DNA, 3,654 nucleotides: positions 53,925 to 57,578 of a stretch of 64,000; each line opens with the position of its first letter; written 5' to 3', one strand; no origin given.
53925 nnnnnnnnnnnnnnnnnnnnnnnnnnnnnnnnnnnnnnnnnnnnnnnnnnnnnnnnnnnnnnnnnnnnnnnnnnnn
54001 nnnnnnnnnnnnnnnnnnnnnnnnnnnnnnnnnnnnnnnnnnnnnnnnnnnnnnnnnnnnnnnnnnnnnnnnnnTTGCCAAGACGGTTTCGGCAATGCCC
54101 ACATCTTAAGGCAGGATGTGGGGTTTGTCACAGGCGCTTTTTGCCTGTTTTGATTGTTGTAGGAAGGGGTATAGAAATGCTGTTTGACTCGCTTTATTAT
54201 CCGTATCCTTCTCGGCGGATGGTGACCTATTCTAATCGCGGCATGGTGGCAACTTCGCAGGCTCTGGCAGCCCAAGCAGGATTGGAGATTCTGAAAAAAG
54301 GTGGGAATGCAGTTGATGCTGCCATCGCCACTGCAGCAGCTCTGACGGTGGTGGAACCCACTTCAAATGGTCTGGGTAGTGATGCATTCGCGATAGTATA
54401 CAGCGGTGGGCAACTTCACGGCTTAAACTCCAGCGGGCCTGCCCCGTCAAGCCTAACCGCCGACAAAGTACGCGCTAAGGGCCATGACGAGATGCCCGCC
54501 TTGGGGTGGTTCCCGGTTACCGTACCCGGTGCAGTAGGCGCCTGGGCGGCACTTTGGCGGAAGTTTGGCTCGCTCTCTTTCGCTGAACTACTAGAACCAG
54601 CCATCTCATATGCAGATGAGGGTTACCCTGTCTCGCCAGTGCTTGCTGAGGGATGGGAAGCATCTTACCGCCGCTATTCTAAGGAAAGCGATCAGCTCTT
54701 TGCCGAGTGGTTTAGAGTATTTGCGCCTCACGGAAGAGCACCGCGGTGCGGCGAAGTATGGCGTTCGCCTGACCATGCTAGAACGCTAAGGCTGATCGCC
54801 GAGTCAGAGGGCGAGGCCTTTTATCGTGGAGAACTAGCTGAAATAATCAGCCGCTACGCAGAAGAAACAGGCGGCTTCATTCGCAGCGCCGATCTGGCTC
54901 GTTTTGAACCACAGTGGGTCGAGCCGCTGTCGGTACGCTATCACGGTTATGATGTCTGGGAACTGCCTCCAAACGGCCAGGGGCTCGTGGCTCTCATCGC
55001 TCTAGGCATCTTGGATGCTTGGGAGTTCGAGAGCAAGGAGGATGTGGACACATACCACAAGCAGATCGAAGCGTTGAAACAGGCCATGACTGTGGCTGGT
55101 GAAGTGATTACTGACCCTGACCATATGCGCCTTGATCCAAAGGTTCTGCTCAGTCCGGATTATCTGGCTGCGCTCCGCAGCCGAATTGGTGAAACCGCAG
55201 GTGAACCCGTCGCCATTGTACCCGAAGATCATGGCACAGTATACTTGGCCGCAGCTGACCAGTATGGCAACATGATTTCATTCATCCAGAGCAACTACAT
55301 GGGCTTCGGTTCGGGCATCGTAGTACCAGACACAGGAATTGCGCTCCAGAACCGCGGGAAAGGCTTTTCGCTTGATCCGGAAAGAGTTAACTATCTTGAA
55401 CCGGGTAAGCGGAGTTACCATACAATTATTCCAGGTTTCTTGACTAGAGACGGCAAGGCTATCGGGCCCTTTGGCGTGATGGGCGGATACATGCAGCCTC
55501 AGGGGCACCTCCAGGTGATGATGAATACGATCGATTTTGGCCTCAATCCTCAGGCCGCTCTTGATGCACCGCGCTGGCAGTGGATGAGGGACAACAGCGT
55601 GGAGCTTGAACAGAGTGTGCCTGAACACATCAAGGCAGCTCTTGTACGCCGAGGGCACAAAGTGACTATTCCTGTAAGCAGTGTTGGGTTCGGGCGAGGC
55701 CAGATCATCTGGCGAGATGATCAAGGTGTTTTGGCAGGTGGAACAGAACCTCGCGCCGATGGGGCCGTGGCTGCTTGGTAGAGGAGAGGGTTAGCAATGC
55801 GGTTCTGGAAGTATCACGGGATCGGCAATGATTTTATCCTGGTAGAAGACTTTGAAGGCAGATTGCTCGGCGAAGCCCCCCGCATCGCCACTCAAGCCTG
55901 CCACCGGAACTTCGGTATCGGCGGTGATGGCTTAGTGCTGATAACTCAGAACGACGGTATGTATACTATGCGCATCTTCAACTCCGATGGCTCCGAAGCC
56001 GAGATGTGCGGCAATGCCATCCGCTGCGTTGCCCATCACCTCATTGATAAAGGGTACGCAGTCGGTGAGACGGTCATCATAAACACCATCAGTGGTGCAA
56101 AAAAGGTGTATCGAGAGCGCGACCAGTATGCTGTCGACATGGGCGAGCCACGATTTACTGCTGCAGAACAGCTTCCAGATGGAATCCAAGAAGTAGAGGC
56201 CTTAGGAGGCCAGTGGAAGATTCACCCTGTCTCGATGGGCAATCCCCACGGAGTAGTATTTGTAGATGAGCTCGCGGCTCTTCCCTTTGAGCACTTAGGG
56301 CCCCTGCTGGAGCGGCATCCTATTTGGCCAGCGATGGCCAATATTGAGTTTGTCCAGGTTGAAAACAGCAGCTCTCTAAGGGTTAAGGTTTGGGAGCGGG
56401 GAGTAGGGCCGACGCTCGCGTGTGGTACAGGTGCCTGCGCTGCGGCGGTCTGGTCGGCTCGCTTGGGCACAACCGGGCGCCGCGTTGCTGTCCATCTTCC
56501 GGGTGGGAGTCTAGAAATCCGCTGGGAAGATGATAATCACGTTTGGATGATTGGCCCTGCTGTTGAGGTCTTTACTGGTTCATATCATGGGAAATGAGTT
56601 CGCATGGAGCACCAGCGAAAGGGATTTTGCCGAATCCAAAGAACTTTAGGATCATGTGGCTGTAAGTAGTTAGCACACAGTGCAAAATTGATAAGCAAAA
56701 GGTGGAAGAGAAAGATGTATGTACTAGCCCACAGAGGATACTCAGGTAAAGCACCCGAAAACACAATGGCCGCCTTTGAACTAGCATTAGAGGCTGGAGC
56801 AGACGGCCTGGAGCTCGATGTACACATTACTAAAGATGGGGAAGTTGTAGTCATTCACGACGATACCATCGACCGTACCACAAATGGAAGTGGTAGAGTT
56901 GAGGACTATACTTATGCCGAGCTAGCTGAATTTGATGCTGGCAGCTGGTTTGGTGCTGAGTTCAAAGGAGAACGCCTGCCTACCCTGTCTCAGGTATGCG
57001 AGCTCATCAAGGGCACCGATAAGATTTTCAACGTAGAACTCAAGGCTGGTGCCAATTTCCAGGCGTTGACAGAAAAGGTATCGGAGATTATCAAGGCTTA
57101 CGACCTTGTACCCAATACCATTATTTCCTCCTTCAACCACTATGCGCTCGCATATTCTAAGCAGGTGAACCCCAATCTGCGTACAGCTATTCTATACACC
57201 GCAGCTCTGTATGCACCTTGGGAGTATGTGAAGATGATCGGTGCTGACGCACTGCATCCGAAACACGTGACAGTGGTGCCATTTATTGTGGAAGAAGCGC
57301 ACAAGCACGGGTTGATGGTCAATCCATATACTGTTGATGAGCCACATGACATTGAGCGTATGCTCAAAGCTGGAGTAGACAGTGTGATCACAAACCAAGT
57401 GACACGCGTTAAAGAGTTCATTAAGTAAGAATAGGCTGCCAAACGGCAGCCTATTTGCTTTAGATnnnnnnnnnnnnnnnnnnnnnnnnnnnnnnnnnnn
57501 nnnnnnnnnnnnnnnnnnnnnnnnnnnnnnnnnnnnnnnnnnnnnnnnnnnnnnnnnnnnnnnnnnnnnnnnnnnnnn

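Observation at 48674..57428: Candidate amine-forming pathway: GNAT (divergent) | AT-reductase fusion | DapB-like reductase | DegT aminotransferase | GGT | DapF | GlpQ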

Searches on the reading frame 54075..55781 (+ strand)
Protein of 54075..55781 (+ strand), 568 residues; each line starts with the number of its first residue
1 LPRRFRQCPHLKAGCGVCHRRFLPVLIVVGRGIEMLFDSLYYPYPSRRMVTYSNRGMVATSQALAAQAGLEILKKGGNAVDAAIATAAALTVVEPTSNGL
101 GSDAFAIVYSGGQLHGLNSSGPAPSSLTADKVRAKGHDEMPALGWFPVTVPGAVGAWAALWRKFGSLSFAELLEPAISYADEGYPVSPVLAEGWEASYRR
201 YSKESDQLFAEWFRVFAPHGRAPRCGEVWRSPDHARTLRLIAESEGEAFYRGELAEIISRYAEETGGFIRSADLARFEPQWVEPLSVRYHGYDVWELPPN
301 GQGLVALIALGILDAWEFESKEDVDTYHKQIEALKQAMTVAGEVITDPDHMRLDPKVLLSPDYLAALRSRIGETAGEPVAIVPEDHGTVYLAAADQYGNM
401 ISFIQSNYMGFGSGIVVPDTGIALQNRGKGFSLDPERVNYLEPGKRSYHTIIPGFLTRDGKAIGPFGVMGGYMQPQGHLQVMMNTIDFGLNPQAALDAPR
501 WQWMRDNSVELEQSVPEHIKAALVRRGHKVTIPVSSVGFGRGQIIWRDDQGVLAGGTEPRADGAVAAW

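Call 3: search_protein_families(library=pfam, proteins=[window:54075-55781:+])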
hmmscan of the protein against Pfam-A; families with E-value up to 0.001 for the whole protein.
window:54075-55781:+ (568 aa): 1 family
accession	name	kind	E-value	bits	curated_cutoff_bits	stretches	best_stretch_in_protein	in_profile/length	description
PF01019.26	G_glu_transpept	-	2.8e-151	505.3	27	1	71-563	2-512/512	Gamma-glutamyltranspeptidase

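Call 4: search_protein_families(library=ncbifam, proteins=[window:54075-55781:+])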
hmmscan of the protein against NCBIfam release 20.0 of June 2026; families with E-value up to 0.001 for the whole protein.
window:54075-55781:+ (568 aa): 2 families
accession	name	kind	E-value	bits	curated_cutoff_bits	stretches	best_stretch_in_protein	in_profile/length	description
TIGR00066.1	g_glut_trans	equivalog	2.1e-99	333.4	357.85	1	56-560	1-518/518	gamma-glutamyltransferase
NF007187.0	PRK09615.1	equivalog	4.1e-56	190.5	990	1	53-562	47-574/581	gamma-glutamyltransferase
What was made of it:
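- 54177..55781 (+): 534-aa cytoplasmic GGT-family protein (Ntn hydrolase, putative nucleophile Thr354) with no signal peptide. PF01019 E 2.8e-151; TIGR00066 333 bits, below the 357.85 cut-off (calls 3, 4).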

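Call 50: search_solved_structures(query=window:54177-55778:+, max_evalue=1e-20, show_alignments=0)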
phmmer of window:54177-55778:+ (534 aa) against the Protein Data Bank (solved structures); distinct sequences matched with E-value up to 1e-20: 24.
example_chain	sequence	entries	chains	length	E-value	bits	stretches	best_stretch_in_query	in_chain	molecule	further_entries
2nlz_A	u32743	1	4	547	2.5e-222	742.8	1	2-534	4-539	Cephalosporin acylase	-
2i3o_A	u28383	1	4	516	4.2e-79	270.1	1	17-531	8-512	Gamma-glutamyltransferase related protein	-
4y23_A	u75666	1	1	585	1.9e-59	205.2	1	18-516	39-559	Gamma glutamyl transpeptidase,Gamma-glutamyltranspeptidase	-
2e0w_A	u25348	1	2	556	2.8e-52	181.5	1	19-527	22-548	Gamma-glutamyltranspeptidase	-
5hft_A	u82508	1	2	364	2.8e-43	151.8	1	17-344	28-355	Gamma-glutamyltranspeptidase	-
4ott_A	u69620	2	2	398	7.4e-42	147.1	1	18-333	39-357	Gamma glutamyl transpeptidase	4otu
5xlu_A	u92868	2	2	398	8.2e-42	147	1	18-333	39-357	Gamma glutamyl transpeptidase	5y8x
5y9b_A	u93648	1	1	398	8.2e-42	147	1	18-333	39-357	Gamma glutamyl transpeptidase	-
6j3a_A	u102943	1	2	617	3.7e-41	144.8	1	19-344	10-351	Gamma-glutamyltranspeptidase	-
6j3i_A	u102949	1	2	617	1.1e-40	143.3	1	19-344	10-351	Gamma-glutamyltranspeptidase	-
3whq_A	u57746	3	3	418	2.4e-39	138.8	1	10-334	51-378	Gamma-glutamyltranspeptidase large chain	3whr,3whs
3a75_A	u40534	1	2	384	4e-39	138.1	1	15-334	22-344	Gamma-glutamyltranspeptidase large chain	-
2v36_A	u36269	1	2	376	7.3e-39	137.2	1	10-334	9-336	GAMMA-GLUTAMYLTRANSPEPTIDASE LARGE CHAIN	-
7d9e_A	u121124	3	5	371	1.8e-36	129.4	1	20-339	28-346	Gamma-glutamyltransferase 1 Threonine peptidase. MEROPS family T03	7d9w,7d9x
5zjg_A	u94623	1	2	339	3.3e-36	128.5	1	21-339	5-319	Gamma-glutamyltransferase 1 Threonine peptidase. MEROPS family T03 L-subunit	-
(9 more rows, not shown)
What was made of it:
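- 54177..55781 (+): PDB 2nlz 'cephalosporin acylase' E 2.5e-222 (call 50).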

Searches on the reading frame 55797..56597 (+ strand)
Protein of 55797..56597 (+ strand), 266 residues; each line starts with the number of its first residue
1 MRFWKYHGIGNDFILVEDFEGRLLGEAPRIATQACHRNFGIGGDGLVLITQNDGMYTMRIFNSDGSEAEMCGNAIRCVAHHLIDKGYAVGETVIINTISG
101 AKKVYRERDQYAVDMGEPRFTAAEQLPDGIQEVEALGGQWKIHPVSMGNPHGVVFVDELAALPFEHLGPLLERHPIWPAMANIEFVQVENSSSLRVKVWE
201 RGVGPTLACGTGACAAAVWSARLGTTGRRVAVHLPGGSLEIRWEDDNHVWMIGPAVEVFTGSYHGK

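Call 3: search_protein_families(library=pfam, proteins=[window:55797-56597:+])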
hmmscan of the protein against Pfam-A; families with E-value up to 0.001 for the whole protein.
window:55797-56597:+ (266 aa): 1 family
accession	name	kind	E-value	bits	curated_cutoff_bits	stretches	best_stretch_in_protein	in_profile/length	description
PF01678.24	DAP_epimerase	-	5.7e-62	207.6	34.7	2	3-120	1-120/121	Diaminopimelate epimerase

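Call 4: search_protein_families(library=ncbifam, proteins=[window:55797-56597:+])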
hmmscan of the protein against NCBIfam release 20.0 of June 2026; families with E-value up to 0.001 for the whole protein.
window:55797-56597:+ (266 aa): 2 families
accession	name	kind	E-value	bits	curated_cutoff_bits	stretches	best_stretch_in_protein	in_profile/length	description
TIGR00652.1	DapF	equivalog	4.8e-84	282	114.65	1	1-264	1-269/270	diaminopimelate epimerase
NF038284.1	bifunc_DapF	exception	1.1e-30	106.8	350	1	3-253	12-252/254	bifunctional diaminopimelate epimerase/glutamate racemase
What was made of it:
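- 55797..56597 (+): Canonical diaminopimelate epimerase DapF, starting 15 nt after the GGT stop. TIGR00652 282 bits against a cut-off of 114.65 (call 4).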

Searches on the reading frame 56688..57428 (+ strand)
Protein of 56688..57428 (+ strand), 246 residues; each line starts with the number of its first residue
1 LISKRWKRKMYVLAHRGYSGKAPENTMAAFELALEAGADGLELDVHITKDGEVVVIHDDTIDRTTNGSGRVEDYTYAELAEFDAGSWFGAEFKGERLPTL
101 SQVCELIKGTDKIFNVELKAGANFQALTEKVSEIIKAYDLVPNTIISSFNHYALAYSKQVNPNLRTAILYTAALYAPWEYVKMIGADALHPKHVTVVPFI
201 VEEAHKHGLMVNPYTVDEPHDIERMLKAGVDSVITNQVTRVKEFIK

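Call 3: search_protein_families(library=pfam, proteins=[window:56688-57428:+])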
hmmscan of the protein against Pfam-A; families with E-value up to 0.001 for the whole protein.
window:56688-57428:+ (246 aa): 2 families
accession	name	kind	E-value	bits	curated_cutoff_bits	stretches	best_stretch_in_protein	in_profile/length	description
PF03009.23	GDPD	-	4e-55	188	23.6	1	15-238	1-242/244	Glycerophosphoryl diester phosphodiesterase family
PF13653.12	GDPD_2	-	2.4e-05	25.1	27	0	214-238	5-29/30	Glycerophosphoryl diester phosphodiesterase family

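Call 4: search_protein_families(library=ncbifam, proteins=[window:56688-57428:+])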
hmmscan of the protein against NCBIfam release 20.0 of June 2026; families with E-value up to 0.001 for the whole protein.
window:56688-57428:+ (246 aa): 4 families
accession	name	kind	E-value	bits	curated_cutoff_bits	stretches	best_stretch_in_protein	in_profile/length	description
NF006989.0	PRK09454.1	equivalog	4.6e-56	190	264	1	11-242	11-245/251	glycerophosphodiester phosphodiesterase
NF053857.1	LysphglycPlipDStph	equivalog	6.9e-25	88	450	1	9-89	45-125/305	lysophosphatidylglycerol phospholipase D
NF008354.0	PRK11143.1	equivalog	7.2e-16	58.1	254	1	8-70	29-91/359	glycerophosphodiester phosphodiesterase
NF041304.3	AvrBs2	equivalog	1.6e-07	29.7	1000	1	12-80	271-344/716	type III secretion system effector avirulence protein AvrBs2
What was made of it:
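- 56715..57428 (+): Cytoplasmic glycerophosphodiester phosphodiesterase (GDPD, UgpQ-like). The maximal ORF starts at 56688. PF03009 E 4e-55; PRK09454 190 bits, below the 264 cut-off (calls 3, 4).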
